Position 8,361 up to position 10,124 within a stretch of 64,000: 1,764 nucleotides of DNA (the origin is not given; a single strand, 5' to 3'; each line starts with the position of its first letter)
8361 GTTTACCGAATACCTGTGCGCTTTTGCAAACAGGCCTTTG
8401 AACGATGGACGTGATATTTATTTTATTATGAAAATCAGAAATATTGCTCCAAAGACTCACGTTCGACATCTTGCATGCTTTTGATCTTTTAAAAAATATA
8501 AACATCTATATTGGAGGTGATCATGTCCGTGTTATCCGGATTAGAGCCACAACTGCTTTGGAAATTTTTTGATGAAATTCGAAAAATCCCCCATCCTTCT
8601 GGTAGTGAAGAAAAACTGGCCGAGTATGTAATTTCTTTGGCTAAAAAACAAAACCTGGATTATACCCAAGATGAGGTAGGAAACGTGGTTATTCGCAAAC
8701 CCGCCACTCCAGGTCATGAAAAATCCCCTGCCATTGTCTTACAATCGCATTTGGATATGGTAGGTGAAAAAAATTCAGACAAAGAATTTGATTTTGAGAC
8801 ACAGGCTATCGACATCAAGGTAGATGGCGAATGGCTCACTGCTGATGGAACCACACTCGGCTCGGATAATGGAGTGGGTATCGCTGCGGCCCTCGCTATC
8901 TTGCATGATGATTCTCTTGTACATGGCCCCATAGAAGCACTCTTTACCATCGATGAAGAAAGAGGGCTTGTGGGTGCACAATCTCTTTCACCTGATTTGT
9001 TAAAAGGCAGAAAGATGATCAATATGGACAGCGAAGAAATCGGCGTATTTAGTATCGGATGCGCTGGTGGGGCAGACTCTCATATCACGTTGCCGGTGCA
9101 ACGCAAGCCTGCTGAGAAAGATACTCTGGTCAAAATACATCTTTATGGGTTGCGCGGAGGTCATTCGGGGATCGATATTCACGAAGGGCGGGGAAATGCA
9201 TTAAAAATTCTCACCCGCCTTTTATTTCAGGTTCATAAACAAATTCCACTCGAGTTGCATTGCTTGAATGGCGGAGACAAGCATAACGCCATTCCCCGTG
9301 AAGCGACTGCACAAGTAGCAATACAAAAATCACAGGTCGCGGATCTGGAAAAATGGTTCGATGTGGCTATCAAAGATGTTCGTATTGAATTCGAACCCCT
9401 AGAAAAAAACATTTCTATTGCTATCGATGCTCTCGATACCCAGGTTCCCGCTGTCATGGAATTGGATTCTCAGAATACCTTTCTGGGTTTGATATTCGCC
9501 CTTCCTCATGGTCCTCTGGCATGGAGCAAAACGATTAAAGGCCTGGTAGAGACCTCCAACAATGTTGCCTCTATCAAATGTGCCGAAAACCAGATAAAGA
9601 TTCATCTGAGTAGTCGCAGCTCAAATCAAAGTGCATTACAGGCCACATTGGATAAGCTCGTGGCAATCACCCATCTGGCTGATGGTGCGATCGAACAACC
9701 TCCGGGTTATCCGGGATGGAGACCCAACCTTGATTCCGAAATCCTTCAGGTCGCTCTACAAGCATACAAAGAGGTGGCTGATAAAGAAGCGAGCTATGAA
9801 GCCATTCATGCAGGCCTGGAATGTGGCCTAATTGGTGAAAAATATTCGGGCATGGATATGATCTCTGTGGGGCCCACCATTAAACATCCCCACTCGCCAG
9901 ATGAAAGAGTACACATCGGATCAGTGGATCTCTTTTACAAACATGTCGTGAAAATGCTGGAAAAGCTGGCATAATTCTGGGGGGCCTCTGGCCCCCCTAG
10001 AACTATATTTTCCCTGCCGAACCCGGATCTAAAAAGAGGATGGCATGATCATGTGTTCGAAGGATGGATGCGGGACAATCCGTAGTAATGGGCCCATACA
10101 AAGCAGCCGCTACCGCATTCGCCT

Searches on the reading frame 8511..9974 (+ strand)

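Call 57: search_protein_families(library=pfam, proteins=[window:8511-9974:+], max_evalue=0.00001)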
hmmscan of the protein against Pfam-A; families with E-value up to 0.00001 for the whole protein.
window:8511-9974:+ (487 aa): 2 families
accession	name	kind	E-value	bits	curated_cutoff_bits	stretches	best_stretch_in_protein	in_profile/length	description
PF01546.33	Peptidase_M20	-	9.5e-12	45.7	24.6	1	77-483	2-204/206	Peptidase family M20/M25/M40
PF07687.19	M20_dimer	-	4.9e-11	43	21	1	210-283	2-92/107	Peptidase dimerisation domain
